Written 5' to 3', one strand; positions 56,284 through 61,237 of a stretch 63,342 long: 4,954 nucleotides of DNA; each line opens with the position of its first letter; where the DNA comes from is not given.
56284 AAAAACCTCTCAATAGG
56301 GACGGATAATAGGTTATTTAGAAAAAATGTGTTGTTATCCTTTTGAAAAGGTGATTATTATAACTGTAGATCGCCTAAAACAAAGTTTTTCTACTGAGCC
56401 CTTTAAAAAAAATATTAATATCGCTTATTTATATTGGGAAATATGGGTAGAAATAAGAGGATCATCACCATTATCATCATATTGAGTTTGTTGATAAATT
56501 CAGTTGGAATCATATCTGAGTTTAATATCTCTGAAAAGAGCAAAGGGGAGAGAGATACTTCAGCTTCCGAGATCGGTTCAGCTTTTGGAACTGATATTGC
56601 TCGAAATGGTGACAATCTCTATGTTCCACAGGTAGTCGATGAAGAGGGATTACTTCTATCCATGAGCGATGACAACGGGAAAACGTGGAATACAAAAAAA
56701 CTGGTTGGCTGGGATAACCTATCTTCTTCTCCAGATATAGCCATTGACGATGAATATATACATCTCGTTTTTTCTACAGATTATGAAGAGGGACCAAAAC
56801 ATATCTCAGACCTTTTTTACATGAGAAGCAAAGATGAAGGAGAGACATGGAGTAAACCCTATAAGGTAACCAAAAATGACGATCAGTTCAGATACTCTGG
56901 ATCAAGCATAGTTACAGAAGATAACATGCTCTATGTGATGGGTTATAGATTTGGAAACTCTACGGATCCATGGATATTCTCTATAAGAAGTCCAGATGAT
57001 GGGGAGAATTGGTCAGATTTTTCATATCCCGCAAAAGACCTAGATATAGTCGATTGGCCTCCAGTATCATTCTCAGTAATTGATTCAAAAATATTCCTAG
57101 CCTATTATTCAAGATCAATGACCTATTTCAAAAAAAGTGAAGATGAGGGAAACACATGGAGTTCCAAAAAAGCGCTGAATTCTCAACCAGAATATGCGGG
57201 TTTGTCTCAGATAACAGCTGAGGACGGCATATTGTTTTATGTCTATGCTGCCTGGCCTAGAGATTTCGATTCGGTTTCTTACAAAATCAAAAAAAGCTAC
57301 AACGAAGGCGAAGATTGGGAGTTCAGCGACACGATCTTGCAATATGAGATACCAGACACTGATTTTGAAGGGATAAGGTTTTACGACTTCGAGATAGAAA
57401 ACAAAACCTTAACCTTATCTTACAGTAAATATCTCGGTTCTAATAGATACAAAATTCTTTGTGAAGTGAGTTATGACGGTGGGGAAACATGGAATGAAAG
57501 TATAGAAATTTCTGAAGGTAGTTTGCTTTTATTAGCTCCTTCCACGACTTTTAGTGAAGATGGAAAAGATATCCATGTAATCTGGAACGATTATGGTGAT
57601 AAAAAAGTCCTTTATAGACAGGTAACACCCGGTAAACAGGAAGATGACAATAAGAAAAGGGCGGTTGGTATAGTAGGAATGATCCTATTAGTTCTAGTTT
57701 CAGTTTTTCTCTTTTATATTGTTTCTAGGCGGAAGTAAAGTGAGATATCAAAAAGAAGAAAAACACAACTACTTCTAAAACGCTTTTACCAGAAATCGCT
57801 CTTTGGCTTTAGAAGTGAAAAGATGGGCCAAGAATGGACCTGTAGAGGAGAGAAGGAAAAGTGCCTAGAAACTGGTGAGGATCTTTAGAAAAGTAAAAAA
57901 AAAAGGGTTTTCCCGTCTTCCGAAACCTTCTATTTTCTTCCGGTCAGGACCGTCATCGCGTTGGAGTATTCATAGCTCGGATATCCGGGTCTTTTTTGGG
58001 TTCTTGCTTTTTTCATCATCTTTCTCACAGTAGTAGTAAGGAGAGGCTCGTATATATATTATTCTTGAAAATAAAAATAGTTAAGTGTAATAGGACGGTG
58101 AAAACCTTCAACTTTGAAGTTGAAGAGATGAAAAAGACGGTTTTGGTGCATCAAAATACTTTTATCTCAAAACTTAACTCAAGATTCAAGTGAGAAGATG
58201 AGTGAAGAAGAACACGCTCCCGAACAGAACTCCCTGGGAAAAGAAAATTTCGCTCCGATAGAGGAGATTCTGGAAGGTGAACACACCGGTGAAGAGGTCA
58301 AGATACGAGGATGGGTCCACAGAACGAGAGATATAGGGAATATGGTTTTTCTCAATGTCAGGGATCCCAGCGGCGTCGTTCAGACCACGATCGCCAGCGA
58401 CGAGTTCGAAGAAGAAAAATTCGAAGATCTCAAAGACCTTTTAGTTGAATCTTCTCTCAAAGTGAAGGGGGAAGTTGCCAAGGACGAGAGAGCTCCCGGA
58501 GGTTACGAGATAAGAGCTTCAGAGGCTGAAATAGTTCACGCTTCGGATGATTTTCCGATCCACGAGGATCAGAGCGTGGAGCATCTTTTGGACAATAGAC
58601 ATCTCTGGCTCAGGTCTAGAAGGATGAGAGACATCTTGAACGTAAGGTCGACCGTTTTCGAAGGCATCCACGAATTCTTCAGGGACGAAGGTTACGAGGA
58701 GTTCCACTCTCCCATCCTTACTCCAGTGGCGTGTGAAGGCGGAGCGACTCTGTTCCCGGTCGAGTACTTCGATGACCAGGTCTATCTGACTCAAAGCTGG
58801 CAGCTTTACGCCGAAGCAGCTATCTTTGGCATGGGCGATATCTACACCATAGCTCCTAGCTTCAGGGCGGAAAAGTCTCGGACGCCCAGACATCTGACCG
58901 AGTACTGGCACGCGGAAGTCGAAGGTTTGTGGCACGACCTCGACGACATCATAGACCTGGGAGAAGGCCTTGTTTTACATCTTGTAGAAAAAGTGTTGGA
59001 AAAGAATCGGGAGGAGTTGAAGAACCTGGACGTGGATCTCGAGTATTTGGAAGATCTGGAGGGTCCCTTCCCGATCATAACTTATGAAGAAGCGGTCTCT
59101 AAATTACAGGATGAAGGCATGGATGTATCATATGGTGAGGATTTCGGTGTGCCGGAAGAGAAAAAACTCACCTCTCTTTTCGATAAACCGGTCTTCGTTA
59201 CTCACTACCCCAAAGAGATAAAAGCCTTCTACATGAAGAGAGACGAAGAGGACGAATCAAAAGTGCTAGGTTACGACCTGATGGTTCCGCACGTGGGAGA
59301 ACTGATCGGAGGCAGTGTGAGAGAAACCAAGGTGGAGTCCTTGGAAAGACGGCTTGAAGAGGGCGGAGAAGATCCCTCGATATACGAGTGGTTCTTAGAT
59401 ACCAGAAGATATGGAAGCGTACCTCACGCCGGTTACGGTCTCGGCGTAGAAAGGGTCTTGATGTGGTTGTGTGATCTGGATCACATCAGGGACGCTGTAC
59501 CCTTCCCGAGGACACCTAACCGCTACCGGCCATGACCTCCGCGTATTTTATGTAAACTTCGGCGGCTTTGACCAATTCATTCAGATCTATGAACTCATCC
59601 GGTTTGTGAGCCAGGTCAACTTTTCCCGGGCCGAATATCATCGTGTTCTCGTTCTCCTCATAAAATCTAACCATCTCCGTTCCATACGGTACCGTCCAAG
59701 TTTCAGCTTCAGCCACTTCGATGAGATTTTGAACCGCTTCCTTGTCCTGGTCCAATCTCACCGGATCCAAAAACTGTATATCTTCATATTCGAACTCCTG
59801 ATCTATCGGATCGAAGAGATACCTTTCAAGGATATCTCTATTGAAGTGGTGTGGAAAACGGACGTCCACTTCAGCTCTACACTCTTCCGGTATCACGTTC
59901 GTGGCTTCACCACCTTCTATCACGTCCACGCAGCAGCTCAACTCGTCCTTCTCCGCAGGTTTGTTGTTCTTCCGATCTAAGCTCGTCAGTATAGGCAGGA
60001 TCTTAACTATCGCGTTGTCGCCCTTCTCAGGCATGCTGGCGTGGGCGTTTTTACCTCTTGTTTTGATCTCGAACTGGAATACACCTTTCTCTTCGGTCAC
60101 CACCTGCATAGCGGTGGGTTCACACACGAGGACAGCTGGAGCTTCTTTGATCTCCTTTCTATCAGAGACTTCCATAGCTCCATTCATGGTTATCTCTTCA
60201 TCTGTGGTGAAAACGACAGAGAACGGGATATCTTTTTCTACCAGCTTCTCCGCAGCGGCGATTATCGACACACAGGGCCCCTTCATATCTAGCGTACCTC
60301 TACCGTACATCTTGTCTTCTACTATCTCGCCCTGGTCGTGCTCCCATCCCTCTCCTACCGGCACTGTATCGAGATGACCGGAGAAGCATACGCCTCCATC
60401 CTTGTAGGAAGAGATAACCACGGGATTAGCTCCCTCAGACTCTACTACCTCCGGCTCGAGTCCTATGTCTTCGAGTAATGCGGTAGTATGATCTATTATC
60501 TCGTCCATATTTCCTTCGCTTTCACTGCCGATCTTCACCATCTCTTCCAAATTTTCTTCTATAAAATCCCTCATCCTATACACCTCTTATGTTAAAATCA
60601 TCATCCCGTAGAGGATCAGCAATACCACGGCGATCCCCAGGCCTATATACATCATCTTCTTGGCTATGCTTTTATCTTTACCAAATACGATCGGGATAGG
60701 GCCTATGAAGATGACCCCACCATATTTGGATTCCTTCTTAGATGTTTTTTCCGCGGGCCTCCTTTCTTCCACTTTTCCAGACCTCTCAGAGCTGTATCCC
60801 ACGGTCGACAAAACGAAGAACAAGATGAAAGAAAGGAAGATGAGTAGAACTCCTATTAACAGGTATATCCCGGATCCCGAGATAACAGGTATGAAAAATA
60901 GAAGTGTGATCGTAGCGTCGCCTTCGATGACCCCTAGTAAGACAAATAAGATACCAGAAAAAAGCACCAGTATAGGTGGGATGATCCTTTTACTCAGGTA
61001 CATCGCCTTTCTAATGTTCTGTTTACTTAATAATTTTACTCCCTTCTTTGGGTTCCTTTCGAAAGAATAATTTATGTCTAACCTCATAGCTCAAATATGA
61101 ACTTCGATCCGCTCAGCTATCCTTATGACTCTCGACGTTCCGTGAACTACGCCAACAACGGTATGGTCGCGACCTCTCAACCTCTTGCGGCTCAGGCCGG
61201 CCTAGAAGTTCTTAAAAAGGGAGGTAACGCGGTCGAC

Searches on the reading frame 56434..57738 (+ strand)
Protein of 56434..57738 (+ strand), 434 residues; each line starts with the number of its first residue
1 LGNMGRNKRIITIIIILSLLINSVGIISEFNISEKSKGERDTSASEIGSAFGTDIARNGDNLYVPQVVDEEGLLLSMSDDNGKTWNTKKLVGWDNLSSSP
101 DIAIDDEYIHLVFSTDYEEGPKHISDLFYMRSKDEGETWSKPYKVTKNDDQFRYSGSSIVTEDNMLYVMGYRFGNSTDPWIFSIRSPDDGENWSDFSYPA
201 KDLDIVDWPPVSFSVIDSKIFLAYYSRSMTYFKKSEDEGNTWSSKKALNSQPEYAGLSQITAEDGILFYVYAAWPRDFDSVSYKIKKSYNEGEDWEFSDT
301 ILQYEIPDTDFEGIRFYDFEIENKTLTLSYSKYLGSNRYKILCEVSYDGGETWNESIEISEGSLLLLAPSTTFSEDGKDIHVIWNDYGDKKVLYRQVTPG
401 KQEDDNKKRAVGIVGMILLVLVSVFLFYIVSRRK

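Call 18: search_protein_families(library=pfam, proteins=[window:56434-57738:+], max_evalue=0.00001)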
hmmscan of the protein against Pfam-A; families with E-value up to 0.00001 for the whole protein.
window:56434-57738:+ (434 aa): 3 families
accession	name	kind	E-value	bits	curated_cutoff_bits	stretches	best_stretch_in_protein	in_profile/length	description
PF13088.12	BNR_2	-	1.5e-15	57.7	31.4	0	74-167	187-276/277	BNR repeat-like domain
PF02012.26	BNR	-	8.9e-08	31.5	27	0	78-86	3-11/12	BNR/Asp-box repeat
PF13859.12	BNR_3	-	3.7e-06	27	27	0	71-194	28-164/308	BNR repeat-like domain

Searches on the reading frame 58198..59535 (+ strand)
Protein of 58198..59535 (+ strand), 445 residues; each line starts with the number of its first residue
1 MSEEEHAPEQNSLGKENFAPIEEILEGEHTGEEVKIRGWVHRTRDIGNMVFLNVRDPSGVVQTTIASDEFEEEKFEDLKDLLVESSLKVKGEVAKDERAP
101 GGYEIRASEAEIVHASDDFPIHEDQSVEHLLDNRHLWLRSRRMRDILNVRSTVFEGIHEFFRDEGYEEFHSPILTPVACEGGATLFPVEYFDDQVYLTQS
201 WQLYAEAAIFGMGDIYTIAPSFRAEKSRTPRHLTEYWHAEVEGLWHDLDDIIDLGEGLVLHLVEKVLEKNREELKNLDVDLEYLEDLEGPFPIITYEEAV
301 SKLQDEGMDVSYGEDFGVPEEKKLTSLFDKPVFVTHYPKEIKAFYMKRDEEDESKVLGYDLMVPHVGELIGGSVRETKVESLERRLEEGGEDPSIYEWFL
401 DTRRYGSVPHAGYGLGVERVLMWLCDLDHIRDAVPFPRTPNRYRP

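Call 18: search_protein_families(library=pfam, proteins=[window:58198-59535:+], max_evalue=0.00001)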
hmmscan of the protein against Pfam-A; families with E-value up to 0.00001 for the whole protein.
window:58198-59535:+ (445 aa): 2 families
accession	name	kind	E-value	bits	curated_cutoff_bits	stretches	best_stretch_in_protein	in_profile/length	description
PF00152.25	tRNA-synt_2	-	2.2e-76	257.3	25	1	128-439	3-307/308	tRNA synthetases class II (D, K and N)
PF01336.31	tRNA_anti-codon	-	1.6e-14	54.1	27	1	34-113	1-75/75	OB-fold nucleic acid binding domain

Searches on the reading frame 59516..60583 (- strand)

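Call 18: search_protein_families(library=pfam, proteins=[window:59516-60583:-], max_evalue=0.00001)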
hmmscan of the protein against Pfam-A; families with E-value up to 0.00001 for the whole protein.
window:59516-60583:- (355 aa): 2 families
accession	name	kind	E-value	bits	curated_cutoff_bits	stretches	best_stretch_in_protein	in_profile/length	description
PF01546.33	Peptidase_M20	-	1.3e-32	113.8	24.6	1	66-349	1-205/206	Peptidase family M20/M25/M40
PF07687.19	M20_dimer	-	4.9e-20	71.9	21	1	163-263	1-102/107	Peptidase dimerisation domain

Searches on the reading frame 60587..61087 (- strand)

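Call 18: search_protein_families(library=pfam, proteins=[window:60587-61087:-], max_evalue=0.00001)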
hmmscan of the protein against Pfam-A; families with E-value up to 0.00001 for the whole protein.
window:60587-61087:- (166 aa): 1 family
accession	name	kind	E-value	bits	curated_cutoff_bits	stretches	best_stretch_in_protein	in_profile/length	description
PF01998.22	DUF131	-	5.5e-17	61.6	22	1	107-160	13-62/62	Protein of unknown function DUF131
